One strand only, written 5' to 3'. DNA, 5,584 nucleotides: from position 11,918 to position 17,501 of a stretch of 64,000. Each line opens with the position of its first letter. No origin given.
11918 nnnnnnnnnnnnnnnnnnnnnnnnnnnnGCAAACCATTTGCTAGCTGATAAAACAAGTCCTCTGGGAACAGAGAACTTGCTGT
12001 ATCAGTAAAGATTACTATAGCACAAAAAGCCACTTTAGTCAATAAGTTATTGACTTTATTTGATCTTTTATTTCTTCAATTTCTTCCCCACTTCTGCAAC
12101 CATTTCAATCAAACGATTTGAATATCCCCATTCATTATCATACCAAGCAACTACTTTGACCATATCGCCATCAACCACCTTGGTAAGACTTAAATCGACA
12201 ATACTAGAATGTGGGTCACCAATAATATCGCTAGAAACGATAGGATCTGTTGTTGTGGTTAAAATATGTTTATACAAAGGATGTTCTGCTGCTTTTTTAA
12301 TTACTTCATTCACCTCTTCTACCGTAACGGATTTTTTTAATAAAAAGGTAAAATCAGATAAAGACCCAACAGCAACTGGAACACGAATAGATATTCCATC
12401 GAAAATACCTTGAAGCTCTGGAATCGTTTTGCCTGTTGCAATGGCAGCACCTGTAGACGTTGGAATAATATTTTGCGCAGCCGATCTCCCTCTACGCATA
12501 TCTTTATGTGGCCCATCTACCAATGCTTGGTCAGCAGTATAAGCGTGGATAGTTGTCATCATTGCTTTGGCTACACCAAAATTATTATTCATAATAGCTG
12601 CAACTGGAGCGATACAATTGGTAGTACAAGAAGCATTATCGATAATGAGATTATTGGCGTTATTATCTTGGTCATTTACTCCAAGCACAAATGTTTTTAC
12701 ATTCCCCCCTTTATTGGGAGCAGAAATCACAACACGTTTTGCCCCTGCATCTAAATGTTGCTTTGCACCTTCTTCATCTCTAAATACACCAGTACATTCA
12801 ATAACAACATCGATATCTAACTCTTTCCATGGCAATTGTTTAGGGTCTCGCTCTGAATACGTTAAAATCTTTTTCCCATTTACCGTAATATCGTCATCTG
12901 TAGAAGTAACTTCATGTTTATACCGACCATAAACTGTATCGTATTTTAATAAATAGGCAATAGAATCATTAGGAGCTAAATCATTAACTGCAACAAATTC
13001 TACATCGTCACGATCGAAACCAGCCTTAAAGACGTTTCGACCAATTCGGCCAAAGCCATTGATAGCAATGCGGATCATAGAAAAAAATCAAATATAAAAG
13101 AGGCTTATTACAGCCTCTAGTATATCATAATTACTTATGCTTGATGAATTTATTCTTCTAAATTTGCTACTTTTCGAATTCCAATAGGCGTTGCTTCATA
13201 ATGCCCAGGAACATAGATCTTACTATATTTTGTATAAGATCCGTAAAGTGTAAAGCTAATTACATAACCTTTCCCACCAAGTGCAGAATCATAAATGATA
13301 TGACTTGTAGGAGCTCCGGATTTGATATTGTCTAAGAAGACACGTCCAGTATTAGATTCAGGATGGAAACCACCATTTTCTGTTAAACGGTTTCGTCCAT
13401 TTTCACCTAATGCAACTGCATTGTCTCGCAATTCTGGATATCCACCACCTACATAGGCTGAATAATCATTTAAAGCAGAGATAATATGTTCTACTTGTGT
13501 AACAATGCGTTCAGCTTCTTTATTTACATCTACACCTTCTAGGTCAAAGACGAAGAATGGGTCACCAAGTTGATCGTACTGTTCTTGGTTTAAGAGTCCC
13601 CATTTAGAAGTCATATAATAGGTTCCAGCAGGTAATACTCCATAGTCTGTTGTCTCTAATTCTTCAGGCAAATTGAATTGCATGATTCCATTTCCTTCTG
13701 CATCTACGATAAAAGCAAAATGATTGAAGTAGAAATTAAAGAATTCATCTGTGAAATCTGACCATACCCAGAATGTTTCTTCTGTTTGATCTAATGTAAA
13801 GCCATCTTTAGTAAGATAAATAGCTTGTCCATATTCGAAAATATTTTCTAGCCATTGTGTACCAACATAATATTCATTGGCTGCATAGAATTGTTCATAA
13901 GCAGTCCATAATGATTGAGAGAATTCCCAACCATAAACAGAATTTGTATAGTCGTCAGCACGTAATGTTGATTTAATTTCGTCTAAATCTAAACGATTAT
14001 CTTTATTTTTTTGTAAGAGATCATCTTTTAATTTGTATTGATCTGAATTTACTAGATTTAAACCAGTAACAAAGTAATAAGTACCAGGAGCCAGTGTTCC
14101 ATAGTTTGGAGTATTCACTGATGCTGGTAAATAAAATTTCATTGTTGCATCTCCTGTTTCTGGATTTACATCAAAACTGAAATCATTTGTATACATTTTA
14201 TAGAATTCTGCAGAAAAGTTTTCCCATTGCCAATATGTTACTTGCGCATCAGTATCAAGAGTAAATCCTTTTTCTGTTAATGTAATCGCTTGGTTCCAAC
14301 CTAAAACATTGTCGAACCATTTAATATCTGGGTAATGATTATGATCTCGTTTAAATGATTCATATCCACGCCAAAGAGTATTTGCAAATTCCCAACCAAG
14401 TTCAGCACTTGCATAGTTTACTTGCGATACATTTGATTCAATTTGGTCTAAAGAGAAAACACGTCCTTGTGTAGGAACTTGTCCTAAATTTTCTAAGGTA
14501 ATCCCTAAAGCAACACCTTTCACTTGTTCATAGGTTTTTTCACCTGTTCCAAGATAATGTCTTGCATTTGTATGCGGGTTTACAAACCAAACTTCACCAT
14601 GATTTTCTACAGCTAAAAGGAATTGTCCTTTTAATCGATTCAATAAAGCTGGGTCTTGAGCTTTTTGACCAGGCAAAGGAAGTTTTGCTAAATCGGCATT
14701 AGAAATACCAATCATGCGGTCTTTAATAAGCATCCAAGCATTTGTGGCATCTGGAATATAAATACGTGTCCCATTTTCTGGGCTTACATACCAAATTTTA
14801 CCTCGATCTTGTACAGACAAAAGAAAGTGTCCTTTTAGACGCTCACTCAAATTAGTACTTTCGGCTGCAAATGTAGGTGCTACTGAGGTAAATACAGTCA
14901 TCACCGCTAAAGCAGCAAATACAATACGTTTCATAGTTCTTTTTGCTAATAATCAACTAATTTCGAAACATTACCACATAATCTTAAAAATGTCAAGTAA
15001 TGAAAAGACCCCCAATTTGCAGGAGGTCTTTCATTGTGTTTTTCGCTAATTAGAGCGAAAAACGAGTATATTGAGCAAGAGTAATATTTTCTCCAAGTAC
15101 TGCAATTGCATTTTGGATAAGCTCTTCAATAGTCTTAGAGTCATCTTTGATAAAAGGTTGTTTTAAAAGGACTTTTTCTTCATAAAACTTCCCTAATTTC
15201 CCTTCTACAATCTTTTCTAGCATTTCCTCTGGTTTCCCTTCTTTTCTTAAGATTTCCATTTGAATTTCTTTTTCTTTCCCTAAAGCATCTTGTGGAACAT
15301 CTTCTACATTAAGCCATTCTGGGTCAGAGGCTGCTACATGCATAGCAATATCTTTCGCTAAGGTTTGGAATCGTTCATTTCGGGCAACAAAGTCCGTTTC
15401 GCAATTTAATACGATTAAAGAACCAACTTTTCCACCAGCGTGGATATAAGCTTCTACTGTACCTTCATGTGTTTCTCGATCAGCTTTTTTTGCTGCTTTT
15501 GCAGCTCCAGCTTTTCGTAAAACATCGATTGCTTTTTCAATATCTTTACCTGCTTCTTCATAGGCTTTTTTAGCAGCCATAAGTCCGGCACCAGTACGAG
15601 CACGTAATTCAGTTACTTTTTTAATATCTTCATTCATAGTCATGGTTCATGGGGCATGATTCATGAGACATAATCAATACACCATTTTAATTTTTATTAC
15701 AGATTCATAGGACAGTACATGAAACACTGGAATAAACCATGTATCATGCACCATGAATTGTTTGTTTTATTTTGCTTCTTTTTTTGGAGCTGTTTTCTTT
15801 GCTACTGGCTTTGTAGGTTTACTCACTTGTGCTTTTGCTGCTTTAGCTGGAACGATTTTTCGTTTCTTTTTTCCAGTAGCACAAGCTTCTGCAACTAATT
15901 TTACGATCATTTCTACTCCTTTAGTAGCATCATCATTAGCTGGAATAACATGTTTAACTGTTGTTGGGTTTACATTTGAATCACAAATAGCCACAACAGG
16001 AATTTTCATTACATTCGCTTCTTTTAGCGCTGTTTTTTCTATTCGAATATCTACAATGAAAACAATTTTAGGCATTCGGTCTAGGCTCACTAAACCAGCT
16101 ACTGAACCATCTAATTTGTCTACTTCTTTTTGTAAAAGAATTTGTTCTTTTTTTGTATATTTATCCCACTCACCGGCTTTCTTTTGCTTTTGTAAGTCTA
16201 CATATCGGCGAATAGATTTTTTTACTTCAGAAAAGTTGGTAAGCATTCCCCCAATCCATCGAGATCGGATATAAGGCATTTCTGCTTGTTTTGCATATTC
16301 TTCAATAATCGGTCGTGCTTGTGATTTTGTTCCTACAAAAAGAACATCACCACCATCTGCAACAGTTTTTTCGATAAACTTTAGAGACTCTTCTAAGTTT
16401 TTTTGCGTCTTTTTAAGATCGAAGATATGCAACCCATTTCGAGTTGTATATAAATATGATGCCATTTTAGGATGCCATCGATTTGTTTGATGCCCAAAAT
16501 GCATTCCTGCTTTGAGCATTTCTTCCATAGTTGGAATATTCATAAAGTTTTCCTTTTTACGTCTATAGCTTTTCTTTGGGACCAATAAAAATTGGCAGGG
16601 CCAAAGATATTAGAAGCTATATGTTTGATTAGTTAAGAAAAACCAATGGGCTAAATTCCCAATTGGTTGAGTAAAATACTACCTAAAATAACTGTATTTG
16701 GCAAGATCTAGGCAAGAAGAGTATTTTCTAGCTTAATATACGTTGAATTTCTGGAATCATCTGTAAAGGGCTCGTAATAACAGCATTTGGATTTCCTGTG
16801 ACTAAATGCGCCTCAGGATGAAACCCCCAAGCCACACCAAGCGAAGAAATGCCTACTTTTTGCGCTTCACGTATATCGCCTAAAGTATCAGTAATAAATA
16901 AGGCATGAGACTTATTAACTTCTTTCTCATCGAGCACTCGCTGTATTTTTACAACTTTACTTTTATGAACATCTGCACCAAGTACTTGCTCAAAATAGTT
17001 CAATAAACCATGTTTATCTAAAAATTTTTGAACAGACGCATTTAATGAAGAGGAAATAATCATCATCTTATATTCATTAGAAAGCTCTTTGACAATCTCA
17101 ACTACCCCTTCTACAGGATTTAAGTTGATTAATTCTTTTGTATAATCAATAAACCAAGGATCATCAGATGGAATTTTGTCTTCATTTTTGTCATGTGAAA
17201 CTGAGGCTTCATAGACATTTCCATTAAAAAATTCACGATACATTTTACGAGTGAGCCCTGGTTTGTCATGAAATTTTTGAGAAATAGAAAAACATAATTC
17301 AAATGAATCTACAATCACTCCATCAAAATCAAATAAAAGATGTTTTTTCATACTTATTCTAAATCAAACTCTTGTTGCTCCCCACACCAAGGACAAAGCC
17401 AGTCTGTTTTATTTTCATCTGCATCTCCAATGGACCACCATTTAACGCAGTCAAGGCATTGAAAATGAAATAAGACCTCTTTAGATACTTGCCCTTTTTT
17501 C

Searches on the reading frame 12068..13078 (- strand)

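Call 60: search_protein_families(library=pfam, proteins=[window:12068-13078:-], max_evalue=0.0001)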
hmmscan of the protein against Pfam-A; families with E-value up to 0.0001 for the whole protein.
window:12068-13078:- (336 aa): 2 families
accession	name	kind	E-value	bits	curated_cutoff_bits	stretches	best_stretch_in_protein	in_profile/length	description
PF02800.25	Gp_dh_C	-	8.9e-59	198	24.4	1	156-313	1-158/158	Glyceraldehyde 3-phosphate dehydrogenase, C-terminal domain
PF00044.30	Gp_dh_N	-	5e-40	136.3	31.7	1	2-101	1-100/101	Glyceraldehyde 3-phosphate dehydrogenase, NAD binding domain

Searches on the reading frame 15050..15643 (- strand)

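Call 113: search_protein_families(library=pfam, proteins=[window:15050-15643:-], max_evalue=0.001)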
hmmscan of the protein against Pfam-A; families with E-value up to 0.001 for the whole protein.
window:15050-15643:- (197 aa): 1 family
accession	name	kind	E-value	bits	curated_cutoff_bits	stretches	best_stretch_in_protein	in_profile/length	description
PF00889.24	EF_TS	-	2.5e-38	132.2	27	1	51-196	69-201/204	Elongation factor TS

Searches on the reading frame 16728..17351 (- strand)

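Call 113: search_protein_families(library=pfam, proteins=[window:16728-17351:-], max_evalue=0.001)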
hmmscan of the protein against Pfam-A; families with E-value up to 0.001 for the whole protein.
window:16728-17351:- (207 aa): 4 families
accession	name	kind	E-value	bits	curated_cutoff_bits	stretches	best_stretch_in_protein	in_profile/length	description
PF13419.12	HAD_2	-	1.7e-25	90.6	23.8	1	5-173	1-178/178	Haloacid dehalogenase-like hydrolase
PF00702.32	Hydrolase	-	1.9e-10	41.9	26.4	1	3-167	2-191/191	haloacid dehalogenase-like hydrolase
PF12710.13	HAD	-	0.00021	22.2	27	1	6-160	2-185/189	haloacid dehalogenase-like hydrolase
PF13242.12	Hydrolase_like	-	0.0003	21.1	22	1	137-192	11-69/75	HAD-hyrolase-like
